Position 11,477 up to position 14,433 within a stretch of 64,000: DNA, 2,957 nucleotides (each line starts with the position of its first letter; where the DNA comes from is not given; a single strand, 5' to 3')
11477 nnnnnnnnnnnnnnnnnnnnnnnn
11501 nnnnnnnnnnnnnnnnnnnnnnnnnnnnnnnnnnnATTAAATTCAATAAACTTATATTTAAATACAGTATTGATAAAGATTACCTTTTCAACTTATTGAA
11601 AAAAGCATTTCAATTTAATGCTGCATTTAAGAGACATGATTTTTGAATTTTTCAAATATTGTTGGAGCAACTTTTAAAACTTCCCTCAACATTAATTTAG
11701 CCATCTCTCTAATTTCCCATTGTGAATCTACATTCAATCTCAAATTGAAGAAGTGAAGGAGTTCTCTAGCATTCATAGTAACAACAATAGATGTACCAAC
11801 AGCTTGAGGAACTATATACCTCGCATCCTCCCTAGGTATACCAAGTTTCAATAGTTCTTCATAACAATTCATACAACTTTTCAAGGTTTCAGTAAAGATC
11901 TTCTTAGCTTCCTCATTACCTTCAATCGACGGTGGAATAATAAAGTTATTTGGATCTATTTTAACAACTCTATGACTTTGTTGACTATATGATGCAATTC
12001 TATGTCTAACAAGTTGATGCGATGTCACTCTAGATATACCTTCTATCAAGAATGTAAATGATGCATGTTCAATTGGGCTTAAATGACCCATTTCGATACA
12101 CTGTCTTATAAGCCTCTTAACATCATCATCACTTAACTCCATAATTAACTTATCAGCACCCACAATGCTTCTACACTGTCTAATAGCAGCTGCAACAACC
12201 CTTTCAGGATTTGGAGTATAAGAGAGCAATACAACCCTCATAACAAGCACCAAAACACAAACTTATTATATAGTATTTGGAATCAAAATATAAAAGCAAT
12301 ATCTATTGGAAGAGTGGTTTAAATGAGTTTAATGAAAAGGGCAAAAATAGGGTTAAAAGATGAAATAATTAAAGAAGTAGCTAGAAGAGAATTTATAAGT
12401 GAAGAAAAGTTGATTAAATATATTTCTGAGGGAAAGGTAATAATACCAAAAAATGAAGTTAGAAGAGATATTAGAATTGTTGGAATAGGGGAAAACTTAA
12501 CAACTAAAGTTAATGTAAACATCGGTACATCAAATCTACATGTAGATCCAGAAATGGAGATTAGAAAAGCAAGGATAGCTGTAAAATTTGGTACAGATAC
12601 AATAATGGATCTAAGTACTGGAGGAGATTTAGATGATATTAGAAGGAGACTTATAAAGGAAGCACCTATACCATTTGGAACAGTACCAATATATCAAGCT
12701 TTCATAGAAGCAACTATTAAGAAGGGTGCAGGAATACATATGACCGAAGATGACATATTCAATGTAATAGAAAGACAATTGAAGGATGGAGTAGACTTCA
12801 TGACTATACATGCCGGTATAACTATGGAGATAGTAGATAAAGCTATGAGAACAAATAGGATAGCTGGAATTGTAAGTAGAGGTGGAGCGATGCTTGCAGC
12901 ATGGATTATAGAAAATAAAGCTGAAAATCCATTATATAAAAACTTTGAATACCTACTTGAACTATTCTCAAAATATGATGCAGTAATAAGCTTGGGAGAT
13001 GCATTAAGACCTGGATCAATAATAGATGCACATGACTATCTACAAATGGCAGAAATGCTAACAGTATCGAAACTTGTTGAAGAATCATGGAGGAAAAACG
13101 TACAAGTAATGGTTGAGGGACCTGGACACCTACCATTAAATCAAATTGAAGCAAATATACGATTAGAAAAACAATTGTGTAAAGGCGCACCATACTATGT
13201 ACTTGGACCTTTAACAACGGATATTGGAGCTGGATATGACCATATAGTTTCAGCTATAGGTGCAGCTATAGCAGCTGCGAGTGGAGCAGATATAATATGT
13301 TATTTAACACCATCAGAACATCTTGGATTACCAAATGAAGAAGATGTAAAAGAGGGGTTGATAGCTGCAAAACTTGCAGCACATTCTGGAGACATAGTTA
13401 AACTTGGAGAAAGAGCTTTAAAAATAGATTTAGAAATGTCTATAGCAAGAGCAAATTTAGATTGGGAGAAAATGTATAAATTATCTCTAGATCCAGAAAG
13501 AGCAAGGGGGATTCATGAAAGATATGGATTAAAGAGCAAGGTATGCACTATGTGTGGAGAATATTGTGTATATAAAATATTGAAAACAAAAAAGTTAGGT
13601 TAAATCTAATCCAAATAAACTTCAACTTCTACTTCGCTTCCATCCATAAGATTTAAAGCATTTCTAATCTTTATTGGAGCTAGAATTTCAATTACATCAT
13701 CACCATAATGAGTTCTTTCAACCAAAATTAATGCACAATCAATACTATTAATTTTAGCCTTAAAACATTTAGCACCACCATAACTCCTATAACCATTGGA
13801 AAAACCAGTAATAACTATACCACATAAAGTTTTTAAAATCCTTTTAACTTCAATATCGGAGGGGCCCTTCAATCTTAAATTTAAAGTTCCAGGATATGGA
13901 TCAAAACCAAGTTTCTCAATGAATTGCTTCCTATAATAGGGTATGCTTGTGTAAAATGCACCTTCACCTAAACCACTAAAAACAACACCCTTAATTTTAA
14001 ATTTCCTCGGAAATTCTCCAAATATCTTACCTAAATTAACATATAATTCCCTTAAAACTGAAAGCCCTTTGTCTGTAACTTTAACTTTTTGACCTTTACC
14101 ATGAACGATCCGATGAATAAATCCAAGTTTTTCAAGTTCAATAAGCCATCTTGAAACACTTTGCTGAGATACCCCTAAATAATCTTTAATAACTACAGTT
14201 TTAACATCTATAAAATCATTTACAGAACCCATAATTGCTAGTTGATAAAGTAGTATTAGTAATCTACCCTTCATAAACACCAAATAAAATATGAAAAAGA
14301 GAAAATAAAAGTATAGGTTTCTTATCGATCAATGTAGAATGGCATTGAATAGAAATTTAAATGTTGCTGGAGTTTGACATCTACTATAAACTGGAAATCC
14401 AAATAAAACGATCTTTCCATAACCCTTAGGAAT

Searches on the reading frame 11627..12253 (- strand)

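Call 73: search_protein_families(library=pfam, proteins=[window:11627-12253:-], max_evalue=0.00001)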
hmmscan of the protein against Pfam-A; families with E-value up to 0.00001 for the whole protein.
window:11627-12253:- (208 aa): 1 family
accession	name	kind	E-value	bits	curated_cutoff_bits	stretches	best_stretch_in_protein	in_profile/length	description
PF02511.20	Thy1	-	4.1e-69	232.6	24.8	1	9-198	2-191/191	Thymidylate synthase complementing protein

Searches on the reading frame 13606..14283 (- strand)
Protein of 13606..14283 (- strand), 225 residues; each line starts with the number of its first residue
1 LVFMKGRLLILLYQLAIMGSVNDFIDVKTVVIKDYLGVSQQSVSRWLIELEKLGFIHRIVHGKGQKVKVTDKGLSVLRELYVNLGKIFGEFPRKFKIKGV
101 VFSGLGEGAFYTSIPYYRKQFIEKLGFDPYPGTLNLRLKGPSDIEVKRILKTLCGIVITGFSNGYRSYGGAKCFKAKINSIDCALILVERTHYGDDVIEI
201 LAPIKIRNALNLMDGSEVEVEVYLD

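Call 73: search_protein_families(library=pfam, proteins=[window:13606-14283:-], max_evalue=0.00001)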
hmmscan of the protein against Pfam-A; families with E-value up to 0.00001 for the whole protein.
window:13606-14283:- (225 aa): 1 family
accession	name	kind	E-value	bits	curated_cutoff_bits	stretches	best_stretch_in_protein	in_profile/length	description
PF01982.22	CTP-dep_RFKase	-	1.1e-42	145.3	25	1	101-222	1-121/121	Domain of unknown function DUF120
